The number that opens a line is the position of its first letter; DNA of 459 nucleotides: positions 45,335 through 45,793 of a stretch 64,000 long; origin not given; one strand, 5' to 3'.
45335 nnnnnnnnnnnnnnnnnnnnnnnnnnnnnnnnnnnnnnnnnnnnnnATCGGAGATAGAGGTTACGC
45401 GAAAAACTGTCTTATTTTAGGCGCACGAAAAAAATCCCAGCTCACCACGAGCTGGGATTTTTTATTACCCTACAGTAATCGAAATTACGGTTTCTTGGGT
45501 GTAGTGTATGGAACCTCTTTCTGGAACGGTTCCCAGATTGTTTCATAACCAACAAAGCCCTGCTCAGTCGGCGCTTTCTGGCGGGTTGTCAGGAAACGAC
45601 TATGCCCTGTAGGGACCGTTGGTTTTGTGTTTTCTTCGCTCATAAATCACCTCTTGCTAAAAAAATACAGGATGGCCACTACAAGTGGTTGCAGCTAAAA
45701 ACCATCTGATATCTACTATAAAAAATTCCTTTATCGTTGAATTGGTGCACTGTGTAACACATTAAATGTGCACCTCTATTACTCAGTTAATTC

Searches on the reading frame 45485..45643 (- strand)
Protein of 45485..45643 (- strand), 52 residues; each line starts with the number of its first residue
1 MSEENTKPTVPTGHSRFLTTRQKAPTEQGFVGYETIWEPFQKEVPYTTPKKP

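Call 33: search_protein_families(library=pfam, proteins=[window:45485-45643:-], max_evalue=1)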
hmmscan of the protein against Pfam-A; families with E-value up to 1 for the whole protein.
window:45485-45643:- (52 aa): 0 families

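Call 34: search_protein_families(library=ncbifam, proteins=[window:45485-45643:-], max_evalue=0.1)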
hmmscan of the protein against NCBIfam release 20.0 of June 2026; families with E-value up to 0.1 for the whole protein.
window:45485-45643:- (52 aa): 0 families

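Call 53: find_homologous_proteins(query=window:45485-45643:-, max_evalue=0.001)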
Query window:45485-45643:- (52 aa): 173 proteins with E <= 0.001 among 173 candidates; the best 120 are listed.
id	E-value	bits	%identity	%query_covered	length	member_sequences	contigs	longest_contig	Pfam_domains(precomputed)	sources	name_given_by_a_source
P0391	4.3e-23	97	87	100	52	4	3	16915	-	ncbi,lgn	-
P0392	2.6e-22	95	88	100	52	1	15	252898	-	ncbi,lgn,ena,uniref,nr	ncbi:MAG: hypothetical protein H8D24_06980 [Gammaproteobacteria bacterium]|uniref:Uncharacterized pr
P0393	5.2e-20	87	77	100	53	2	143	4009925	-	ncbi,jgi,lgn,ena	-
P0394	5.7e-19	84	81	92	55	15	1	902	-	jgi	jgi:hypothetical protein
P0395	8.7e-19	84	88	83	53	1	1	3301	-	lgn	-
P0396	1.1e-18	83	73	98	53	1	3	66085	-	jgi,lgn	jgi:hypothetical protein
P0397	1.5e-18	83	79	92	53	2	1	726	-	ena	-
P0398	1.7e-18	83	77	100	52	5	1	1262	-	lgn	-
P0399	1.7e-18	83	81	90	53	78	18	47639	-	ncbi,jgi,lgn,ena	ncbi:MAG: hypothetical protein ACK2U1_02720 [Anaerolineales bacterium]|jgi:hypothetical protein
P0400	5.1e-18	81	75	100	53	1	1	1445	-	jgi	jgi:hypothetical protein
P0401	5.8e-18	81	77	100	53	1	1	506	-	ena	-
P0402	7.0e-18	81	77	90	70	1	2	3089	-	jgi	jgi:hypothetical protein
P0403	7.3e-18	81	79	90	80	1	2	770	-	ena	-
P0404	7.5e-18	81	75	100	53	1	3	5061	-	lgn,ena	-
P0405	7.9e-18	81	72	100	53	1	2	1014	-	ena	-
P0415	4.6e-17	78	83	88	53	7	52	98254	-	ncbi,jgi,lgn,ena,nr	ncbi:MAG: hypothetical protein HOB79_04320 [Rhodospirillaceae bacterium]|jgi:hypothetical protein|nr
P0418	5.7e-17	78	75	92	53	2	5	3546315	-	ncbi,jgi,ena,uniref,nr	ncbi:hypothetical protein [Candidatus Thiothrix anitrata]|jgi:hypothetical protein|uniref:Uncharacte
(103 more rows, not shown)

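Call 54: find_encoding_contigs(protein=P0418, flank=9000, max_places=1)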
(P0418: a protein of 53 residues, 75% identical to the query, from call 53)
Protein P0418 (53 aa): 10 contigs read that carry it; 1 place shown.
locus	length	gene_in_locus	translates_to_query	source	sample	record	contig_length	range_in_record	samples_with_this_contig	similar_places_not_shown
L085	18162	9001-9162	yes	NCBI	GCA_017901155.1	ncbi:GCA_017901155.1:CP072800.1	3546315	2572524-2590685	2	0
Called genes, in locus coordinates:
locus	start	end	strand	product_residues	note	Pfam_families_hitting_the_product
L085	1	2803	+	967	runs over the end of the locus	PF02347:GDC-P, PF21478:GcvP2_C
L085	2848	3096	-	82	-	-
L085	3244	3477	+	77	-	-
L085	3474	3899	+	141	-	PF01844:HNH, PF14279:HNH_5 (weak)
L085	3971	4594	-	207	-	-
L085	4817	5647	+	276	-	-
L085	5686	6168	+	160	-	PF00037:Fer4 (faint), PF12797:Fer4_2 (faint), PF12837:Fer4_6 (faint), PF13183:Fer4_8 (faint), PF13237:Fer4_10 (weak), PF12838:Fer4_7, PF13187:Fer4_9, PF12139:APS-reductase_C, +4 more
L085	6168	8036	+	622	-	PF00890:FAD_binding_2, PF02910:Succ_DH_flav_C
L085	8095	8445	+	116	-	-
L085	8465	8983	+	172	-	-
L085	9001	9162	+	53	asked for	-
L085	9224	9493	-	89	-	-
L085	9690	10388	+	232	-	PF00027:cNMP_binding, PF13545:HTH_Crp_2, PF00325:Crp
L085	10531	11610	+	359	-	PF01883:FeS_assembly_P, PF01656:CbiA, PF09140:MipZ, PF10609:ParA, PF13614:AAA_31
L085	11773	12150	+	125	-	-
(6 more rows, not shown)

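Call 55: find_encoding_contigs(protein=P0393, flank=9000, max_places=1)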
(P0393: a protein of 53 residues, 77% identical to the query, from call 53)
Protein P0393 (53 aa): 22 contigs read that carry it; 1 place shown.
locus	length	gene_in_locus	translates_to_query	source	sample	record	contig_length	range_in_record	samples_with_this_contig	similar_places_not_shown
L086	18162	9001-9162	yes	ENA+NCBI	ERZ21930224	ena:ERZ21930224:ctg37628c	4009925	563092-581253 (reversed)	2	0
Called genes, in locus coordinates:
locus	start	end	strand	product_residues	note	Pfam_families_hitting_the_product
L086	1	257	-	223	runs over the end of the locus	PF01609:DDE_Tnp_1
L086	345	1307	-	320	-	PF03595:SLAC1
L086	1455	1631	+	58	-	PF05872:HerA_C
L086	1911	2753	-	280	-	PF13384:HTH_23, PF13518:HTH_28, PF13551:HTH_29, PF13565:HTH_32, PF13592:HTH_33 (weak), PF13358:DDE_3 (weak)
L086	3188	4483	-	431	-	PF05598:DUF772, PF01609:DDE_Tnp_1, PF13751:DDE_Tnp_1_6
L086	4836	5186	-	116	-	-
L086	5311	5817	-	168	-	PF11969:DcpS_C, PF01230:HIT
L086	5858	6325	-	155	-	-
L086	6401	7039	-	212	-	-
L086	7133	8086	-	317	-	PF13480:Acetyltransf_6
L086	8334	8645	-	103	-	-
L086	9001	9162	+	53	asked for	-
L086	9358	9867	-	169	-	-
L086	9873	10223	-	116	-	-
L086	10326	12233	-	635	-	PF00890:FAD_binding_2, PF02910:Succ_DH_flav_C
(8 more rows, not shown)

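Call 56: find_encoding_contigs(protein=P0415, flank=9000, max_places=1)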
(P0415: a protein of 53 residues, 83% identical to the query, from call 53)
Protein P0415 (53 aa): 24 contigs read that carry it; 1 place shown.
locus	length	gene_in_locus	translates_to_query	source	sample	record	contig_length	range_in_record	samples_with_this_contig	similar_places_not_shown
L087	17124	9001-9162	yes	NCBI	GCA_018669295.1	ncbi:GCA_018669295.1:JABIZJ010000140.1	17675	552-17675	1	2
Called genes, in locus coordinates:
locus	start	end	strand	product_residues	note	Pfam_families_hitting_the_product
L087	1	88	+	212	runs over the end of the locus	PF06808:DctM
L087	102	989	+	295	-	PF04909:Amidohydro_2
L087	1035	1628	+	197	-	PF01243:PNPOx_N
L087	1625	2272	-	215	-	-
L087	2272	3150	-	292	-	PF03446:NAD_binding_2, PF03807:F420_oxidored (weak), PF14833:NAD_binding_11, PF21761:RedAm-like_C (weak)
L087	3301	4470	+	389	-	PF14306:PUA_2, PF01747:ATP-sulfurylase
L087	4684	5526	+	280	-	-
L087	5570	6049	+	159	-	PF12797:Fer4_2 (faint), PF12837:Fer4_6 (faint), PF13183:Fer4_8 (faint), PF13237:Fer4_10 (weak), PF12838:Fer4_7, PF13187:Fer4_9, PF00037:Fer4 (weak), PF12139:APS-reductase_C, +4 more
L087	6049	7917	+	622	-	PF00890:FAD_binding_2, PF02910:Succ_DH_flav_C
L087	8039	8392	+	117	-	-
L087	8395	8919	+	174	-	-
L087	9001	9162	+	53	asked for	-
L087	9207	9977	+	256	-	PF00149:Metallophos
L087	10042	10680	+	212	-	-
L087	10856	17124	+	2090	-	PF04773:FecR (weak)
